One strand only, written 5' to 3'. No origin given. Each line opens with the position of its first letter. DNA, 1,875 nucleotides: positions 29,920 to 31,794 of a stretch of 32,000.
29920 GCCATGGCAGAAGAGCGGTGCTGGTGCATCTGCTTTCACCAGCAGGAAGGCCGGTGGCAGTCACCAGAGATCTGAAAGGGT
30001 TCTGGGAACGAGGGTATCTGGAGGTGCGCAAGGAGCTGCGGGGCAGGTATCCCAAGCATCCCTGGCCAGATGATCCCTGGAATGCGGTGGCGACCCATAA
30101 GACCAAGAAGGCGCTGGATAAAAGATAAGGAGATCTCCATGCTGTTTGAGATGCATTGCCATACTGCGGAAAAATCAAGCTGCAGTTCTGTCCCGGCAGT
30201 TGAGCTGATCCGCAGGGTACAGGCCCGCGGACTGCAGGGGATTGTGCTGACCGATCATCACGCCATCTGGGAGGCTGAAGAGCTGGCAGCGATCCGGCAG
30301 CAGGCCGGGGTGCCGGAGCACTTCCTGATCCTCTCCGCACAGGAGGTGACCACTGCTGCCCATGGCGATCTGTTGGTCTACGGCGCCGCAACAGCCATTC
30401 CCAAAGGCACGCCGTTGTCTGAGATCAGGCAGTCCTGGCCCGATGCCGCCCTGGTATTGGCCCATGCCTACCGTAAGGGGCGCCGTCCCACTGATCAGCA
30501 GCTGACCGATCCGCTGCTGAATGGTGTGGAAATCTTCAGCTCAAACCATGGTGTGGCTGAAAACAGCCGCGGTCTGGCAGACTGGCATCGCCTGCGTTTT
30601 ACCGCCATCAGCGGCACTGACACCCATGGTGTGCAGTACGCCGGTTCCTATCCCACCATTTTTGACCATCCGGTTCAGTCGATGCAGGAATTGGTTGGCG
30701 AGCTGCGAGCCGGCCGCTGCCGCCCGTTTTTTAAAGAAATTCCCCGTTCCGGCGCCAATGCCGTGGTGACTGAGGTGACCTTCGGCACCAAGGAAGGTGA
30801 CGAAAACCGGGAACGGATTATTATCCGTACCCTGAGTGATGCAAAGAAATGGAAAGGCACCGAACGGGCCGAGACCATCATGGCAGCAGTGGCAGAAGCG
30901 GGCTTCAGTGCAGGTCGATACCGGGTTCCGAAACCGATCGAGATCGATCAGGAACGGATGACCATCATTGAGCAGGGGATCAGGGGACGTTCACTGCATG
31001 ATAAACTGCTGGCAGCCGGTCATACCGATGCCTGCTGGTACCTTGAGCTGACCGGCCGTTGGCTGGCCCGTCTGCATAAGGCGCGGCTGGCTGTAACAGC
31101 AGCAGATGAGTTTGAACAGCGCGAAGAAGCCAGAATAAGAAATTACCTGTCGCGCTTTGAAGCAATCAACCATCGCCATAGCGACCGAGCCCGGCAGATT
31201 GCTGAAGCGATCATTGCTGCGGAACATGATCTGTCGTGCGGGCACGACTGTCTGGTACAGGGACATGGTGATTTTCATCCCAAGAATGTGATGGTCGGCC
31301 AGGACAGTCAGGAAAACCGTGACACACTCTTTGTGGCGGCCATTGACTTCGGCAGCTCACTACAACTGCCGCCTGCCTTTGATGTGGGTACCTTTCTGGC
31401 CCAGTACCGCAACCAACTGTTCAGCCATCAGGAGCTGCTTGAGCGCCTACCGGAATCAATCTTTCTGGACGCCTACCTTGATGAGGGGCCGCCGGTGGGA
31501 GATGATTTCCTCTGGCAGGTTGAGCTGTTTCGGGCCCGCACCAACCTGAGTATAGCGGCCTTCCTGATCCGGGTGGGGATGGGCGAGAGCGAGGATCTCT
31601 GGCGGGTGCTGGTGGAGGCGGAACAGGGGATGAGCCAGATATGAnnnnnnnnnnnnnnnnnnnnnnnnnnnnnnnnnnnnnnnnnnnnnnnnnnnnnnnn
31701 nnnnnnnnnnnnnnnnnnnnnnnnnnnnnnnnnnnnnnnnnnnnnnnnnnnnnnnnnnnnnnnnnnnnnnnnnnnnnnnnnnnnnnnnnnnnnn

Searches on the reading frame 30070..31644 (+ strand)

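Call 81: search_protein_families(library=pfam, proteins=[window:30070-31644:+], max_evalue=0.000001)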
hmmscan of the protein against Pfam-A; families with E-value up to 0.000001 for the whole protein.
window:30070-31644:+ (524 aa): 1 family
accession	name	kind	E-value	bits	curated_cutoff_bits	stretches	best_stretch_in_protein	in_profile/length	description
PF01636.29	APH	-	4.2e-11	43.5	23.2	1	266-448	39-215/239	Phosphotransferase enzyme family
